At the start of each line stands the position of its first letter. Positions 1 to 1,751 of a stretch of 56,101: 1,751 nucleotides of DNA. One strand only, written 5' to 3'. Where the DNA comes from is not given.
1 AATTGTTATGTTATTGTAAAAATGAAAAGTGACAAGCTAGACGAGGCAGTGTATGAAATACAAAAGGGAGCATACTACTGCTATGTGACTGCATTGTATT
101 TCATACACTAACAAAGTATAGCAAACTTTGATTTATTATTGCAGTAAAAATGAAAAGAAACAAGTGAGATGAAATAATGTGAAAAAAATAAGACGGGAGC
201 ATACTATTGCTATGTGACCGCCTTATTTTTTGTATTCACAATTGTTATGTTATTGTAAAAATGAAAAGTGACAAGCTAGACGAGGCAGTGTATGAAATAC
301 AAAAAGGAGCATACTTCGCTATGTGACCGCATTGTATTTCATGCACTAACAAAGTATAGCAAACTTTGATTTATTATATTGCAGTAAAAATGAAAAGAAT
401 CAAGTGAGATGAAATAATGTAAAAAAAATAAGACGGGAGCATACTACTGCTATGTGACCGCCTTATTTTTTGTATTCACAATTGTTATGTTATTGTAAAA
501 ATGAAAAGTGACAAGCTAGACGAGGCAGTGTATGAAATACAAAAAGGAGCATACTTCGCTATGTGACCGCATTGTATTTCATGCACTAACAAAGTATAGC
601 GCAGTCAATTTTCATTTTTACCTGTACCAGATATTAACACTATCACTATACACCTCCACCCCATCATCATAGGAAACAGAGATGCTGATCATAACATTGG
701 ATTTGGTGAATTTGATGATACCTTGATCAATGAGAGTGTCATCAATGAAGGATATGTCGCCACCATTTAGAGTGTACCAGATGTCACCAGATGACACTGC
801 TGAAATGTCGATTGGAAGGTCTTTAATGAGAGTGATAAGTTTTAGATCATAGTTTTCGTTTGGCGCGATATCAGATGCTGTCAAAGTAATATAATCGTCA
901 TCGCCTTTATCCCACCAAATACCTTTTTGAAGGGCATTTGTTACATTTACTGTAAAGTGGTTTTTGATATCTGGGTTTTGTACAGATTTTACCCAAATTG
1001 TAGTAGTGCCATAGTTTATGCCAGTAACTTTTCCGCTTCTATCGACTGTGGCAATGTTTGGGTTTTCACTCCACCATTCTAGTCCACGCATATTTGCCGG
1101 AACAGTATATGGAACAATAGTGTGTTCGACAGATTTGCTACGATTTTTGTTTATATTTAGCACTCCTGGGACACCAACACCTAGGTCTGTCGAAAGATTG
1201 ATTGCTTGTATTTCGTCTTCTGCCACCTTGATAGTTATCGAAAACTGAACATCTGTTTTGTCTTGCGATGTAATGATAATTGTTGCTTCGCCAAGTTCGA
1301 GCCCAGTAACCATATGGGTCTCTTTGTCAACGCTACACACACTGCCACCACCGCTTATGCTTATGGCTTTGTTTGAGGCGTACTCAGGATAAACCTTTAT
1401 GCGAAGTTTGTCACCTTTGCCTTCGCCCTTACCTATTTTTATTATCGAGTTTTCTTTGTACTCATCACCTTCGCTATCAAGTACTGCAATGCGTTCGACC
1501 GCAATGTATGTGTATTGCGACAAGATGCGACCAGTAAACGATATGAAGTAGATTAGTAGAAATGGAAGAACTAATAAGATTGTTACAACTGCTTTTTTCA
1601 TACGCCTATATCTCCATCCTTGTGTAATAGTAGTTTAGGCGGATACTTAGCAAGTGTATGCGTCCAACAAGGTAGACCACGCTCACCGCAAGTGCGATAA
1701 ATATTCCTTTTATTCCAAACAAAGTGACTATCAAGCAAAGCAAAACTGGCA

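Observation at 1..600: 240-bp-period tandem array of hairpin modules with a conserved apex and divergent stems (possible array of small structured RNAs)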

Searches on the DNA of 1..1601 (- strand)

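Call 5: search_rna_families(source=window, start=1, end=700, threshold=evalue, max_evalue=10, show_alignments=3)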
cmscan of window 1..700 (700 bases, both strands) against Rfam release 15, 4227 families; matches with E-value up to 10: 14.
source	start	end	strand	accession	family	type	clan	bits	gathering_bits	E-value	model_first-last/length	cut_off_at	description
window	364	477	+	RF02029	sraA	Gene; sRNA;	-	25.3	56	0.15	1-95/95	no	sraA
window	464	577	-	RF02073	STnc260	Gene; sRNA;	-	20.2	100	2.1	1-176/176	no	Salmonella enterica sRNA STnc260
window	224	337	-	RF02073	STnc260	Gene; sRNA;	-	20.2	100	2.1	1-176/176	no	Salmonella enterica sRNA STnc260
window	363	477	+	RF01606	plasmodium_snoR31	Gene; snRNA; snoRNA; HACA-box;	-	19.5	60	6.3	1-145/145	no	small nucleolar RNA snoR31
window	100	237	+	RF01606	plasmodium_snoR31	Gene; snRNA; snoRNA; HACA-box;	-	18.9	60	8.4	1-145/145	no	small nucleolar RNA snoR31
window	34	129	-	RF03718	mir-2804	Gene; miRNA;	-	18.8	86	1.1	1-78/78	no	mir-2804 microRNA precursor family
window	287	347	-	RF00896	mir-787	Gene; miRNA;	-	18.2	57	1.1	1-72/72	no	mir-787 microRNA precursor family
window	527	587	-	RF00896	mir-787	Gene; miRNA;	-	18.2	57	1.1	1-72/72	no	mir-787 microRNA precursor family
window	370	477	+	RF02615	BSR0626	Gene; sRNA;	-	18.1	155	1.3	1-128/128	no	Brucella sRNA 0626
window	130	232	+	RF04339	Plastid-psbJ-3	Cis-reg;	CL00152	17.6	61.7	2.7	1-125/125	no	Plastid-psbJ-3 3UTR RNA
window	368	471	+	RF04339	Plastid-psbJ-3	Cis-reg;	CL00152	17.3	61.7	3.2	1-125/125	no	Plastid-psbJ-3 3UTR RNA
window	45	112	-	RF00969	mir-556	Gene; miRNA;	-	15.7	84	8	1-88/88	no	mir-556 microRNA precursor family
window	183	364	-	RF01819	RsaD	Gene; sRNA;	-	14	50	8.8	1-189/189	no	RNA Staph. aureus D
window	17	144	-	RF00690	MIR408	Gene; miRNA;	-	12.6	64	6.2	1-126/126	no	MIR408 microRNA precursor family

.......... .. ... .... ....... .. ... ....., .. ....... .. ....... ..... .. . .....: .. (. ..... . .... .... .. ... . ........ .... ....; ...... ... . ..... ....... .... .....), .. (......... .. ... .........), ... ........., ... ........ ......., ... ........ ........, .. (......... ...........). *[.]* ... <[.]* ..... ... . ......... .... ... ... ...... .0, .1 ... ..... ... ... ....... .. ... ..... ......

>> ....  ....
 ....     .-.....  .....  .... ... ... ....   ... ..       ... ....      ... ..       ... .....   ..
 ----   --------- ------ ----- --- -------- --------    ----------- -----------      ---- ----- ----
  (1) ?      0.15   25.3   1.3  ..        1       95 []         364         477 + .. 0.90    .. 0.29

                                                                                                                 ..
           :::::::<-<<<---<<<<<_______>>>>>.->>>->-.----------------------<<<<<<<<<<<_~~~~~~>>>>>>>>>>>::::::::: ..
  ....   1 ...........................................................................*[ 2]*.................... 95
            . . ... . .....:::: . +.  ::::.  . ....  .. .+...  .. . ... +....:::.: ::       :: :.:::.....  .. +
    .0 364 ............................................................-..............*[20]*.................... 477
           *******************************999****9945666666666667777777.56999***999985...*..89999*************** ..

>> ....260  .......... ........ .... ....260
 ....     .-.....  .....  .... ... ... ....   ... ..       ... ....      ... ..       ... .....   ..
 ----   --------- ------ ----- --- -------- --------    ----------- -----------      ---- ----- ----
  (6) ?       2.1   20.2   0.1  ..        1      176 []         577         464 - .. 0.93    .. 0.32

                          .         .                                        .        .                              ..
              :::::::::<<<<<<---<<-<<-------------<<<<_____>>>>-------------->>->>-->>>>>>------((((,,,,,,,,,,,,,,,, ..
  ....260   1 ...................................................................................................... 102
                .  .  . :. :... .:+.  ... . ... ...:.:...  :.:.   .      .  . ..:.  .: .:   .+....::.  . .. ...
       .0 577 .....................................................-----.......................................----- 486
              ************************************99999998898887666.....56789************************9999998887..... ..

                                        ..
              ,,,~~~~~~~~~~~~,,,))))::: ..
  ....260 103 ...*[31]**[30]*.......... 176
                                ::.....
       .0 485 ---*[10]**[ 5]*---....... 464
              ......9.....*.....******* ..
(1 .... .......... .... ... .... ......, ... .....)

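Call 47: search_rna_families(source=L026, start=10900, end=11900, threshold=evalue, max_evalue=0.1, show_alignments=2)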
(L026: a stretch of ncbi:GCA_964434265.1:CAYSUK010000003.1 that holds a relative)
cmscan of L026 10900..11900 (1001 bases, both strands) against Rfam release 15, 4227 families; matches with E-value up to 0.1: 4.
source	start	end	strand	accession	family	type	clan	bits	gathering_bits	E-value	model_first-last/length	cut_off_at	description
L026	11398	11485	-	RF00005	tRNA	Gene; tRNA;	CL00001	52.3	29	3.7e-10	1-71/71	no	tRNA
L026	11400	11442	+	RF04351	Plastid-psbl-rps4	Cis-reg;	-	27.3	68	0.0025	1-53/53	no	Plastid-psbl-rps4 3UTR RNA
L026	11049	11149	-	RF01399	isrQ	Gene; sRNA;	-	23.4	50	0.041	1-162/162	no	isrQ Hfq binding RNA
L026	11030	11073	-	RF00032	Histone3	Cis-reg;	-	19.3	34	0.023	1-46/46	no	Histone 3' UTR stem-loop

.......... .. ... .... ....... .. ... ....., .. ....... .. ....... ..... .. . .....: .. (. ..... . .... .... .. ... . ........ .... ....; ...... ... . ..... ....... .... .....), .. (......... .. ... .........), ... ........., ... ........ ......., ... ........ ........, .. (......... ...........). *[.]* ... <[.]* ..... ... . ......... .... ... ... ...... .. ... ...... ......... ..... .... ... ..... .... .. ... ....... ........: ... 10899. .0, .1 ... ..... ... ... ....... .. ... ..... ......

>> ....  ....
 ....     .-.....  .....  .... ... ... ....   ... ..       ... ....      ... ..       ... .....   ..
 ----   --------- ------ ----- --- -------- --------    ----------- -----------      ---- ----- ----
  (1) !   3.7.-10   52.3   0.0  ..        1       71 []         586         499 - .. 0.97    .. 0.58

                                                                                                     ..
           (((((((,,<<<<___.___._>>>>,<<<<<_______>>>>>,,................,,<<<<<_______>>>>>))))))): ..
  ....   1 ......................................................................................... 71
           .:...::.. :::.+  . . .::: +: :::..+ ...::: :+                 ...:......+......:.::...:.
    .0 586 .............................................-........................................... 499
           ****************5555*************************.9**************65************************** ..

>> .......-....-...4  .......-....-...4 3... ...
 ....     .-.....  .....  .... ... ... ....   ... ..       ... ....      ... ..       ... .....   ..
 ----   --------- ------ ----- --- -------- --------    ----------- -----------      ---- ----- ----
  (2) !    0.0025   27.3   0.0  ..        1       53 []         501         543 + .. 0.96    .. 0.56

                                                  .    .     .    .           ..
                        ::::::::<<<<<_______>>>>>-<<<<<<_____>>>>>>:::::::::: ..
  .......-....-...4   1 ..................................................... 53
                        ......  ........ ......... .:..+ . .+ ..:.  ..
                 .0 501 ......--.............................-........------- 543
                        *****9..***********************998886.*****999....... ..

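Call 67: search_dna_similar(query=window:240-479:+, collection=plasmids, mode=distant, max_rows=20, max_evalue=1)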
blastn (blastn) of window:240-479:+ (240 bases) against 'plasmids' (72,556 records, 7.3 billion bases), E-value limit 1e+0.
Records with a match: 1; places in all: 1; records where one place covers at least 80% of the query: 0.
Best place of each record, by identity: 60-80% 1.
By first word of the organism name: Jeotgalibacillus 1.
By predicted mobility (MOB-suite, as given by PLSDB): non-mobilizable 1.
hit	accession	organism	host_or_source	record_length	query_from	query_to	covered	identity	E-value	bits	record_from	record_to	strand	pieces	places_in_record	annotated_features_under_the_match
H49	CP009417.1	Jeotgalibacillus malaysiensis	-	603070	122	174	22%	79.2%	7e-1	41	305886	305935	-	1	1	hypothetical protein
